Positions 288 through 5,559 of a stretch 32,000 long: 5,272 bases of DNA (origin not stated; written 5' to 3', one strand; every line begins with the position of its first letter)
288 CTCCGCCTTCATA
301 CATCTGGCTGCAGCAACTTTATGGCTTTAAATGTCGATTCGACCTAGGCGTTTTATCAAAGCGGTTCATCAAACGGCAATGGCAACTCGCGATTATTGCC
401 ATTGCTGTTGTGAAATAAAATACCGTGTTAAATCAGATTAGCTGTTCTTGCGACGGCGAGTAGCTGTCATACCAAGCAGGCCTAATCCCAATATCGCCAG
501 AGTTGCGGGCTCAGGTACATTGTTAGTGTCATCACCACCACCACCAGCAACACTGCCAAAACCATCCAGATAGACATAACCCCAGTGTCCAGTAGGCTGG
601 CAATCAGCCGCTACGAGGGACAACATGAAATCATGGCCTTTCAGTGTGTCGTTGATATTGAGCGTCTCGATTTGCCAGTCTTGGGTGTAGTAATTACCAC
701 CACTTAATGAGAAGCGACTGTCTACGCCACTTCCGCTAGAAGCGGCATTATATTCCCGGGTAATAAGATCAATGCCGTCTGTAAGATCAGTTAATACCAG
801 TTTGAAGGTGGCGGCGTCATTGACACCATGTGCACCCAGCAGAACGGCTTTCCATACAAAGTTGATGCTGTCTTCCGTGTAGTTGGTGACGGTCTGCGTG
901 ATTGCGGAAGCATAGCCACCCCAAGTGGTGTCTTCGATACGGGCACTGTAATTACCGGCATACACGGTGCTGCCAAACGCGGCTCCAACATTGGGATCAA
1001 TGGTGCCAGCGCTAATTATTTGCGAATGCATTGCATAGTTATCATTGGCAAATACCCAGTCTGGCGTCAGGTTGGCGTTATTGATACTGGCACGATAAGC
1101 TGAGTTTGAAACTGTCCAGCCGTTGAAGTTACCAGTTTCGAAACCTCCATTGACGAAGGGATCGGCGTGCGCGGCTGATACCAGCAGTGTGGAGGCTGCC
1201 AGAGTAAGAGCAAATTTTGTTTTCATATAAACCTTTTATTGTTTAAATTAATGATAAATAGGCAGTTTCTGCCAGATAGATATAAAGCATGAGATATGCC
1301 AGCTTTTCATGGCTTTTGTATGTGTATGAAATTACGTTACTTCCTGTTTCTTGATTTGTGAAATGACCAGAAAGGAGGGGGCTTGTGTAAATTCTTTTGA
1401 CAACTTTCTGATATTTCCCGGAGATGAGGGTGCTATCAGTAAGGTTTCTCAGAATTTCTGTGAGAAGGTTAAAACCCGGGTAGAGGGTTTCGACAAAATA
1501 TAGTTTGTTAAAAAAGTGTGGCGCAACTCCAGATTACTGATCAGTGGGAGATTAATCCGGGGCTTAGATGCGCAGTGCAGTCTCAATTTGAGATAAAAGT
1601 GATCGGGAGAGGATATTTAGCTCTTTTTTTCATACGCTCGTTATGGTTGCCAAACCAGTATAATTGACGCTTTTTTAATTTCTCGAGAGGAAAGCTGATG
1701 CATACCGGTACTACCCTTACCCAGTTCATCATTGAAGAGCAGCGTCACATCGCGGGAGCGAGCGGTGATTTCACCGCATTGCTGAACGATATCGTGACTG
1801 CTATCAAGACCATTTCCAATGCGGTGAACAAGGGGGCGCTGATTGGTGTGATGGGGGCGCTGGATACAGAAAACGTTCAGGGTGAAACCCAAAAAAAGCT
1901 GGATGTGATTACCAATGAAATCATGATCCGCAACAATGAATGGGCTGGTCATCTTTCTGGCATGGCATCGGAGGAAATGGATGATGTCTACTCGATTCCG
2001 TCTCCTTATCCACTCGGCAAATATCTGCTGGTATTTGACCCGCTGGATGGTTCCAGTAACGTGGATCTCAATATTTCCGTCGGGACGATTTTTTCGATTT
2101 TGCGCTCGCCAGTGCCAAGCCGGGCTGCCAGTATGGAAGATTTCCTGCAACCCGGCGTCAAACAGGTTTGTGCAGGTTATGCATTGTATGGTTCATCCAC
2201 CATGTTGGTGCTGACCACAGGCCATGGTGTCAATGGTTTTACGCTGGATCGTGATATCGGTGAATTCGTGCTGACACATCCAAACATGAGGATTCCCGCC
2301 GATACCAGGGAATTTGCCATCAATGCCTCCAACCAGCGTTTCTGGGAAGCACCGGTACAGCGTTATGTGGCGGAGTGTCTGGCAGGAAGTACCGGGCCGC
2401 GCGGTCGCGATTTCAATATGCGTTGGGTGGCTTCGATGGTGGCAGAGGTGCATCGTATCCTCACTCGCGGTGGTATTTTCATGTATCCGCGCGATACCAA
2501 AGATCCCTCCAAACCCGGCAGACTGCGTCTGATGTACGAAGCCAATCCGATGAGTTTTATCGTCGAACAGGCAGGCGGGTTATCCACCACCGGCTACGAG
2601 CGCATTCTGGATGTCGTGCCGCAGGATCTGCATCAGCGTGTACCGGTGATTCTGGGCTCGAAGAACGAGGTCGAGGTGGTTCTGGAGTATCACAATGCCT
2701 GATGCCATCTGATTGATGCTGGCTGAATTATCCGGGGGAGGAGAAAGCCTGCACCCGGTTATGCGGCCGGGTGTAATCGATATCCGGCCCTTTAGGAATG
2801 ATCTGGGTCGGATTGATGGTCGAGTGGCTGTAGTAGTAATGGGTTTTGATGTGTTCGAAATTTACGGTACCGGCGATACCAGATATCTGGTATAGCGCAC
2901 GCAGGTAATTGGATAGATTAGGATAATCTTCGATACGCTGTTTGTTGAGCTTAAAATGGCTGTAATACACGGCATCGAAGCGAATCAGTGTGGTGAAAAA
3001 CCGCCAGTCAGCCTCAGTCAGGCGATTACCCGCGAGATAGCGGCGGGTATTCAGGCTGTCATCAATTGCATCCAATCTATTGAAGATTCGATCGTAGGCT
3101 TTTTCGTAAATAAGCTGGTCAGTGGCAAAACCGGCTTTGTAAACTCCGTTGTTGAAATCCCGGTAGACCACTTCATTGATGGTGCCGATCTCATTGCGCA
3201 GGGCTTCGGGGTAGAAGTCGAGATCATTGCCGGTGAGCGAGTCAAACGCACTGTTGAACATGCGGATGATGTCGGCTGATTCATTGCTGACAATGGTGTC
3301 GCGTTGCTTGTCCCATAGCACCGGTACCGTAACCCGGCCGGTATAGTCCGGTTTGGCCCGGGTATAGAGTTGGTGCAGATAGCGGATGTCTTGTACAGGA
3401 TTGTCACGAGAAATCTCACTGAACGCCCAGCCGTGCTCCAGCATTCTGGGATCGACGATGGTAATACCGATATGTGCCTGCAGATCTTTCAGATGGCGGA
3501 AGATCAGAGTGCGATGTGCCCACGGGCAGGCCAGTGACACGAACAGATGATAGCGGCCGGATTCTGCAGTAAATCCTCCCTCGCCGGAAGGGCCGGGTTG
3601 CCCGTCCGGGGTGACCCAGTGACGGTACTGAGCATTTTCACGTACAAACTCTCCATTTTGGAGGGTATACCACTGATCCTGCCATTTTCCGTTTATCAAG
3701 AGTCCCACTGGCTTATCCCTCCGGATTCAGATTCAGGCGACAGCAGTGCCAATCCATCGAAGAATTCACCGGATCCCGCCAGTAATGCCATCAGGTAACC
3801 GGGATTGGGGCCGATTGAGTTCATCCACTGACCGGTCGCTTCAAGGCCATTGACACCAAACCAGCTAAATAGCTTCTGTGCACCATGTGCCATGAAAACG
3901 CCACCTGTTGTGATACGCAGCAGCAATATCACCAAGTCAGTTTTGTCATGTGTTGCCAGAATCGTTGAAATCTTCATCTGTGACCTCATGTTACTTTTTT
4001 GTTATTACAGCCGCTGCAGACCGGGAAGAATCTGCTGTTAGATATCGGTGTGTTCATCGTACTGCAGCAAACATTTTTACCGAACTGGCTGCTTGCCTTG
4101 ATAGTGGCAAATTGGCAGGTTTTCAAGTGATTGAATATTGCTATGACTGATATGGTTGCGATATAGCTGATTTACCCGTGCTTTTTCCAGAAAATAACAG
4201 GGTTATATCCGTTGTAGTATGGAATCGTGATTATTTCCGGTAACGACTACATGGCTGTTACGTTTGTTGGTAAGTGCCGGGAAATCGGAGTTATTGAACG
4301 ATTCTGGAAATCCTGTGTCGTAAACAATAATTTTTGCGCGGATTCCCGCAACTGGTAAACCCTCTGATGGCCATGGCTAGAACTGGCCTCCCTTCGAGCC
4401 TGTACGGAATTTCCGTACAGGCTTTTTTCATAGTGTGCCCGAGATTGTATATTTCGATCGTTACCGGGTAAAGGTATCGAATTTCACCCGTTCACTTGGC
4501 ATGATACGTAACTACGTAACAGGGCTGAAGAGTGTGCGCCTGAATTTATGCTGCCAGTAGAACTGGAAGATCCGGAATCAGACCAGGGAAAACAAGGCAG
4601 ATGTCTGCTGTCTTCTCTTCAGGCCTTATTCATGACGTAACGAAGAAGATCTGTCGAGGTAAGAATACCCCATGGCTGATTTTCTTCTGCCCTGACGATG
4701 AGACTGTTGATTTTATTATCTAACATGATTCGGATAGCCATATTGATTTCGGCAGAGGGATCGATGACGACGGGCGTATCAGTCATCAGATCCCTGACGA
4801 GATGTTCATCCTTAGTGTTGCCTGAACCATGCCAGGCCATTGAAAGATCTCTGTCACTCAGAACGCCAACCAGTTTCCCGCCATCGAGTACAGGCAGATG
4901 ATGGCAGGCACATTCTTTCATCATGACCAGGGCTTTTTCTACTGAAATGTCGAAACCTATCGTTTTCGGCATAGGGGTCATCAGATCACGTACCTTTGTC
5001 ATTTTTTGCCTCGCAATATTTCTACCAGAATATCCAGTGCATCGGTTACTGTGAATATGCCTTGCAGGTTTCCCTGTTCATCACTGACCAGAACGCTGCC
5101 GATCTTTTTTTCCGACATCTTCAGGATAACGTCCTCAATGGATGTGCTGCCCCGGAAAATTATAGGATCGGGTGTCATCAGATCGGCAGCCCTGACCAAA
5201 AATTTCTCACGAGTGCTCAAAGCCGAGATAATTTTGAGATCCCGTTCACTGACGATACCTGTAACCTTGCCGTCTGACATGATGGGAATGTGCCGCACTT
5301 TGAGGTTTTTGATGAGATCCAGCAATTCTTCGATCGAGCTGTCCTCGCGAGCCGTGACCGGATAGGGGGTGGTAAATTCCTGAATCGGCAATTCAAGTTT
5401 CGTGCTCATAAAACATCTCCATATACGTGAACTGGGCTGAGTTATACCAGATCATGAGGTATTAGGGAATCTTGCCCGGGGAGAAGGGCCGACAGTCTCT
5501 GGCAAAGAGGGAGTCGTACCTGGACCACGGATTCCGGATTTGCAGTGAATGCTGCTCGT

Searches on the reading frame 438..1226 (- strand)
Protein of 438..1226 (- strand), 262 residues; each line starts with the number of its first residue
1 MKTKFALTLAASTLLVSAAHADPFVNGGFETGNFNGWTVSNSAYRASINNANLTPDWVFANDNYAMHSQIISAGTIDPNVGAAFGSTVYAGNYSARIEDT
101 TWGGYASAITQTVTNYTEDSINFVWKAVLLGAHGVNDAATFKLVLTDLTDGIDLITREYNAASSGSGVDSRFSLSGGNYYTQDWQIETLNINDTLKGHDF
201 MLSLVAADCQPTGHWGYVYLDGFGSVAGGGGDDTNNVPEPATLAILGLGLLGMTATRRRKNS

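Call 12: search_protein_families(library=pfam, proteins=[window:438-1226:-], max_evalue=0.01)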
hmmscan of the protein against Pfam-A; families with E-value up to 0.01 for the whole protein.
window:438-1226:- (262 aa): 1 family
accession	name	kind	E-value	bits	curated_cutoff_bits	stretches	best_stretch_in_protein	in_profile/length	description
PF07589.16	PEP-CTERM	-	3.2e-08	33.8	20.7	1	237-259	2-24/24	PEP-CTERM motif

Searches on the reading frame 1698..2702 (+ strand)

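Call 12: search_protein_families(library=pfam, proteins=[window:1698-2702:+], max_evalue=0.01)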
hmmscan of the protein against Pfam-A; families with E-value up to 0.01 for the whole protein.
window:1698-2702:+ (334 aa): 2 families
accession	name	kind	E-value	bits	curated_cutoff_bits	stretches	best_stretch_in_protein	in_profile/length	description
PF00316.25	FBPase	-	8.1e-65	218.5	34.8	1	6-195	2-191/191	Fructose-1-6-bisphosphatase, N-terminal domain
PF18913.5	FBPase_C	-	7.9e-47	158.7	27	1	199-332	1-126/127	Fructose-1-6-bisphosphatase, C-terminal domain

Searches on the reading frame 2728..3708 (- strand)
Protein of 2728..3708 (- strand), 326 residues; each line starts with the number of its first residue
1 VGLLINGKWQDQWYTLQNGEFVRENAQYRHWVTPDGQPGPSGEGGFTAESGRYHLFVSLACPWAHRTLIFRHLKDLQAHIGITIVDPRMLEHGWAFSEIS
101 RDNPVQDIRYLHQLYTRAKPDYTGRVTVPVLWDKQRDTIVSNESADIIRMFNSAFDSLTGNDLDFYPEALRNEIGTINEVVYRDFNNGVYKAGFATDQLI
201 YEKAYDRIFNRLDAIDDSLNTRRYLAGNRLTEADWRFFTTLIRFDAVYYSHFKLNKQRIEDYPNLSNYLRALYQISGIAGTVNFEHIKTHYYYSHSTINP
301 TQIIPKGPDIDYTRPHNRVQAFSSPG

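Call 12: search_protein_families(library=pfam, proteins=[window:2728-3708:-], max_evalue=0.01)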
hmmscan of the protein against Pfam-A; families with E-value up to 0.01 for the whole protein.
window:2728-3708:- (326 aa): 6 families
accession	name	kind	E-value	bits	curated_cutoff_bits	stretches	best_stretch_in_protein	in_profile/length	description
PF13410.11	GST_C_2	-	1.7e-13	50.9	24.9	1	201-271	4-69/69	Glutathione S-transferase, C-terminal domain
PF13409.12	GST_N_2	-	2e-11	44.8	25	1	60-153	1-69/70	Glutathione S-transferase, N-terminal domain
PF00043.30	GST_C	-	7.9e-06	26.5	20.7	1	194-272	17-89/93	Glutathione S-transferase, C-terminal domain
PF14497.11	GST_C_3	-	2.8e-05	24.7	21.6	1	200-279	26-98/104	Glutathione S-transferase, C-terminal domain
PF17171.9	GST_C_6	-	0.0021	18.2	28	1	212-269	5-61/64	Glutathione S-transferase, C-terminal domain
PF13417.12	GST_N_3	-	0.0031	18.3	22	0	55-156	1-72/75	Glutathione S-transferase, N-terminal domain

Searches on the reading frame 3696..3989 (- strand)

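Call 12: search_protein_families(library=pfam, proteins=[window:3696-3989:-], max_evalue=0.01)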
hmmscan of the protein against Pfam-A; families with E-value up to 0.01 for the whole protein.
window:3696-3989:- (97 aa): 1 family
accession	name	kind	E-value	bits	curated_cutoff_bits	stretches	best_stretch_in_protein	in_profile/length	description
PF07681.17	DoxX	-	5.1e-14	53.1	23.6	1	21-83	2-60/85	DoxX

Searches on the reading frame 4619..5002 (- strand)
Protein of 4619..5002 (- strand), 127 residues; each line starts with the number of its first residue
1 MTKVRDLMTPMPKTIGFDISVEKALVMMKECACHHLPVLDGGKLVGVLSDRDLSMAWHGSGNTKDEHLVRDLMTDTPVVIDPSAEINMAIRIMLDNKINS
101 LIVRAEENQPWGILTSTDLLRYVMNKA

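Call 12: search_protein_families(library=pfam, proteins=[window:4619-5002:-], max_evalue=0.01)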
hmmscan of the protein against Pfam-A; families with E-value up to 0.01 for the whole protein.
window:4619-5002:- (127 aa): 1 family
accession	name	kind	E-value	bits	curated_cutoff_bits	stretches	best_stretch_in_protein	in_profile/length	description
PF00571.33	CBS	-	1.5e-26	92.9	24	2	69-124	1-56/57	CBS domain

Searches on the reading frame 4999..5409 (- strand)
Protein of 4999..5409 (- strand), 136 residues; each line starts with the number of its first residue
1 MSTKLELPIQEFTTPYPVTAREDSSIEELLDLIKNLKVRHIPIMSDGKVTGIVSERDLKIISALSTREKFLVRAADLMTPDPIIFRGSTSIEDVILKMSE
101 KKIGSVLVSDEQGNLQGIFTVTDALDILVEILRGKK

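Call 12: search_protein_families(library=pfam, proteins=[window:4999-5409:-], max_evalue=0.01)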
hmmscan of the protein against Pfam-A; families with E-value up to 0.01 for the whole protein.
window:4999-5409:- (136 aa): 1 family
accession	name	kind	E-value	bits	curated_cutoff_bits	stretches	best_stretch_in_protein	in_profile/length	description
PF00571.33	CBS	-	4.8e-26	91.3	24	2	75-129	2-56/57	CBS domain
